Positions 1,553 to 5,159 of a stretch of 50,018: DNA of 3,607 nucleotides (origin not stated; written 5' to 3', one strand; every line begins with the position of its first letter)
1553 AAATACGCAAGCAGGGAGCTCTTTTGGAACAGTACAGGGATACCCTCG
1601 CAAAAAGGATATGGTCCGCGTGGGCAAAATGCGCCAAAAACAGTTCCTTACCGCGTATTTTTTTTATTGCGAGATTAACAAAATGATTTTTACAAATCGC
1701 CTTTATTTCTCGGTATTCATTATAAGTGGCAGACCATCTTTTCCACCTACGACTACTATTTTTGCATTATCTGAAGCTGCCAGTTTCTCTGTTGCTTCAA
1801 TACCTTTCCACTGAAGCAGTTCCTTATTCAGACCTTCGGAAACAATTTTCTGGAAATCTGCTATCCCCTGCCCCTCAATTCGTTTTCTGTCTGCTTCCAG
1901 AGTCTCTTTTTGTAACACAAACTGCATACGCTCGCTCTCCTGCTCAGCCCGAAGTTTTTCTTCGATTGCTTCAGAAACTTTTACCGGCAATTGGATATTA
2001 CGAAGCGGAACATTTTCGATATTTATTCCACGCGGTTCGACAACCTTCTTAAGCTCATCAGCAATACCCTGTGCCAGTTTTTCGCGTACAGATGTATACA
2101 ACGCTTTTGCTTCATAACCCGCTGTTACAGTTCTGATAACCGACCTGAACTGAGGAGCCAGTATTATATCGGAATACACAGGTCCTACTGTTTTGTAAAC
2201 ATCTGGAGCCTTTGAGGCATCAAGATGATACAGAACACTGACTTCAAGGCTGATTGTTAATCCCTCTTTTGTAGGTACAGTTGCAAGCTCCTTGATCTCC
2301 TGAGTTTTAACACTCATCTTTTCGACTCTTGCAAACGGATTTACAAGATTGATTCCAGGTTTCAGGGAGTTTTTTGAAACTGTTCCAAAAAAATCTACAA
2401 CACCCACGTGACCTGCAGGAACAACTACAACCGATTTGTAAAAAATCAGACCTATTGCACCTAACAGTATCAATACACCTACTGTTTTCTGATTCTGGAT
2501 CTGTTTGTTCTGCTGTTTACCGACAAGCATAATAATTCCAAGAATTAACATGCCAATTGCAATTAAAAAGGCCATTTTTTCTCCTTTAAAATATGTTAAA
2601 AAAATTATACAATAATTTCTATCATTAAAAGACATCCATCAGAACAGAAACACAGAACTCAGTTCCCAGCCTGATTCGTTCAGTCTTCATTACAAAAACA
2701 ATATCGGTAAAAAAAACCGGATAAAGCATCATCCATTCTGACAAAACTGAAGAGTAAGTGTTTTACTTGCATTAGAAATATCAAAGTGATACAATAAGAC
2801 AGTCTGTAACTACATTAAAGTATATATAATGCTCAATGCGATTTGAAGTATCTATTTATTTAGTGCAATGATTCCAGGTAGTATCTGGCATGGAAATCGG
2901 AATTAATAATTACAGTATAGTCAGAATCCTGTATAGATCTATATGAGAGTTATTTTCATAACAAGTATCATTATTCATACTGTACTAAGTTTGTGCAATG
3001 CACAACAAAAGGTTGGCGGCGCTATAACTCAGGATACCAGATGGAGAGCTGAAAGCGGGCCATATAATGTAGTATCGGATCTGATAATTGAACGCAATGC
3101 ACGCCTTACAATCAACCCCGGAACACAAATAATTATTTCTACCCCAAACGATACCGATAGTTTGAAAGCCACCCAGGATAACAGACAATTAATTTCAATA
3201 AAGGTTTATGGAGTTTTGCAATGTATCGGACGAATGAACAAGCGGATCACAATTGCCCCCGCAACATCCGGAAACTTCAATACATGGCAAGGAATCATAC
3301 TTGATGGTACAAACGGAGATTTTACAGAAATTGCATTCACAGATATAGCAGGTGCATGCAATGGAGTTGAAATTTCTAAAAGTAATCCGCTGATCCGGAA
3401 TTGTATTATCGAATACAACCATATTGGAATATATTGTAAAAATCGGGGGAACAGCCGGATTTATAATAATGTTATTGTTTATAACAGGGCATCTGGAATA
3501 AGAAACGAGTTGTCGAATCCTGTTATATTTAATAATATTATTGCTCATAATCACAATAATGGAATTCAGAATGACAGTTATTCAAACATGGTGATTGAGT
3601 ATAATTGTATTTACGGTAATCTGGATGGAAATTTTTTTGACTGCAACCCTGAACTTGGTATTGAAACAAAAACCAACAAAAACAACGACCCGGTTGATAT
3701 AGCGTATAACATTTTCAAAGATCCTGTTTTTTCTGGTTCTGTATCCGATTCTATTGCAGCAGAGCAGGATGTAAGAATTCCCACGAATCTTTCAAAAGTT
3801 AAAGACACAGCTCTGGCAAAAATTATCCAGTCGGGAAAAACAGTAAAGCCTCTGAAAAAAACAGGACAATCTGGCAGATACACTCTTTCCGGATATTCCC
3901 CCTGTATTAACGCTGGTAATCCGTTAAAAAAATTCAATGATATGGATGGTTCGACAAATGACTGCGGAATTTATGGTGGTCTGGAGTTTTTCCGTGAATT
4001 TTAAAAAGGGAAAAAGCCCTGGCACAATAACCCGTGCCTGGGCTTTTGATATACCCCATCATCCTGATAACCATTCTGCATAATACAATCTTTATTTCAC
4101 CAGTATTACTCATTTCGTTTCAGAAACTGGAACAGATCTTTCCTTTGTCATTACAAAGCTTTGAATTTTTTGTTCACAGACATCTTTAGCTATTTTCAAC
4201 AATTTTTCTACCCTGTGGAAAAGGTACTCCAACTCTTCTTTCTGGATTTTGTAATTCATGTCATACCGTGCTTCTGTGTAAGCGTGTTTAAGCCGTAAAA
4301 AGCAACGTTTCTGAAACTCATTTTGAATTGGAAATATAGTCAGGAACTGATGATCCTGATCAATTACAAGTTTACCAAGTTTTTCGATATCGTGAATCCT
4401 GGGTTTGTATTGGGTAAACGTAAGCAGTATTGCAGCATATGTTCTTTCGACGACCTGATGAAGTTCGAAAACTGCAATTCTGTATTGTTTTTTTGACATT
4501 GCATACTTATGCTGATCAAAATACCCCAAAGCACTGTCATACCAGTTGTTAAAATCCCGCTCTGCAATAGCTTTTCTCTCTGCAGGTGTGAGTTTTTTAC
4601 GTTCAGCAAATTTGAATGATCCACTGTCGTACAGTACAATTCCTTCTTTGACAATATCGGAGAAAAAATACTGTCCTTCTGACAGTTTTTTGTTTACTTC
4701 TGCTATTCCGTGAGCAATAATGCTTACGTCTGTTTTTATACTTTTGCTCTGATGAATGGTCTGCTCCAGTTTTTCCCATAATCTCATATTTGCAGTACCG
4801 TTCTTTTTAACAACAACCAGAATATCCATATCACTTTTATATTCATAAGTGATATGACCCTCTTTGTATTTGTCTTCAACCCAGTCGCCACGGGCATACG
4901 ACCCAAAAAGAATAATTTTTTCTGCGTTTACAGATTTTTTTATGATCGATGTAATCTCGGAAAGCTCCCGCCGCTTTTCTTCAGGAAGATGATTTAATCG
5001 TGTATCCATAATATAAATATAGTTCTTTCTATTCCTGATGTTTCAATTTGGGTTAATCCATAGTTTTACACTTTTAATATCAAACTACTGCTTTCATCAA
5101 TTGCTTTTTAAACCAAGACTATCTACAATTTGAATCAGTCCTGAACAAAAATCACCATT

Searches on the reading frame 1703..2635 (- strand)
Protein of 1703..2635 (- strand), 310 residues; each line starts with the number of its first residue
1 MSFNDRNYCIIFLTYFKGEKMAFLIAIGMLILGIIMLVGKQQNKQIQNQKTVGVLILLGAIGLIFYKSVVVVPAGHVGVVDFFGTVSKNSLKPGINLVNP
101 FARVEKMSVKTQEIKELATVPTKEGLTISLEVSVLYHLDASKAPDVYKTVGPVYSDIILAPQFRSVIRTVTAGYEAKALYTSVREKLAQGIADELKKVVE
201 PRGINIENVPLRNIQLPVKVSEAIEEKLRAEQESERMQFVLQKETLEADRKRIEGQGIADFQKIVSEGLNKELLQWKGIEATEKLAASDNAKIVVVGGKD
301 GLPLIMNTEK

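Call 15: search_protein_families(library=pfam, proteins=[window:1703-2635:-], max_evalue=0.001)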
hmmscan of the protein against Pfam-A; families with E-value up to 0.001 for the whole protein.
window:1703-2635:- (310 aa): 1 family
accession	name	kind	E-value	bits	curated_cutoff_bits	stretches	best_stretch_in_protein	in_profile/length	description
PF01145.31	Band_7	-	5.1e-31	108.5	23.6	1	71-244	2-175/176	SPFH domain / Band 7 family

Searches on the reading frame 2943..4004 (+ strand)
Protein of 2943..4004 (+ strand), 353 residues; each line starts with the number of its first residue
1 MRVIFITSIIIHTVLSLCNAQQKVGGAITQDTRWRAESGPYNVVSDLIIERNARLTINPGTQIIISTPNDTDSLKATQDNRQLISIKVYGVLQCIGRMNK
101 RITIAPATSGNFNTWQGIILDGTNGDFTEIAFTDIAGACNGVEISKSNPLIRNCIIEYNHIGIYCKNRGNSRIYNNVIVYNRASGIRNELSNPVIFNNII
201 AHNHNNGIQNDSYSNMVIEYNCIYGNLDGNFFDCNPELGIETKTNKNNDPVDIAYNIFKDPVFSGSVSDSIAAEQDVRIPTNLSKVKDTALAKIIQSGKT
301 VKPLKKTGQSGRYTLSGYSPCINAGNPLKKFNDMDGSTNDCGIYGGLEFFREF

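Call 15: search_protein_families(library=pfam, proteins=[window:2943-4004:+], max_evalue=0.001)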
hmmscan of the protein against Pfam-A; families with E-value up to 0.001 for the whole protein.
window:2943-4004:+ (353 aa): 2 families
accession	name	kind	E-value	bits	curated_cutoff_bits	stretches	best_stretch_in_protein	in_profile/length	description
PF13229.12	Beta_helix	-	8.7e-16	58.4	25.9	2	114-226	22-137/158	Right handed beta helix region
PF05048.19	NosD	-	0.00025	21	23.6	1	116-241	39-154/212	Periplasmic copper-binding protein (NosD)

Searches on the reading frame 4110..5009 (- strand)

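Call 15: search_protein_families(library=pfam, proteins=[window:4110-5009:-], max_evalue=0.001)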
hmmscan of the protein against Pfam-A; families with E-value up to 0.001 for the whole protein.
window:4110-5009:- (299 aa): 4 families
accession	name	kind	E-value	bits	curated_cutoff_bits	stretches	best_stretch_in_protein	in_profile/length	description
PF05168.19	HEPN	-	4.5e-13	49.8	22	1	155-276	3-116/117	HEPN domain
PF18765.7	Polbeta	-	1.4e-08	35.3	26.9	1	18-128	2-89/93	Polymerase beta, Nucleotidyltransferase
PF01909.29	NTP_transf_2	-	3e-06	28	21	0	18-46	3-31/93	Nucleotidyltransferase domain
PF09111.16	SLIDE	-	3.8e-05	24.1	24.8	1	49-109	45-105/116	SLIDE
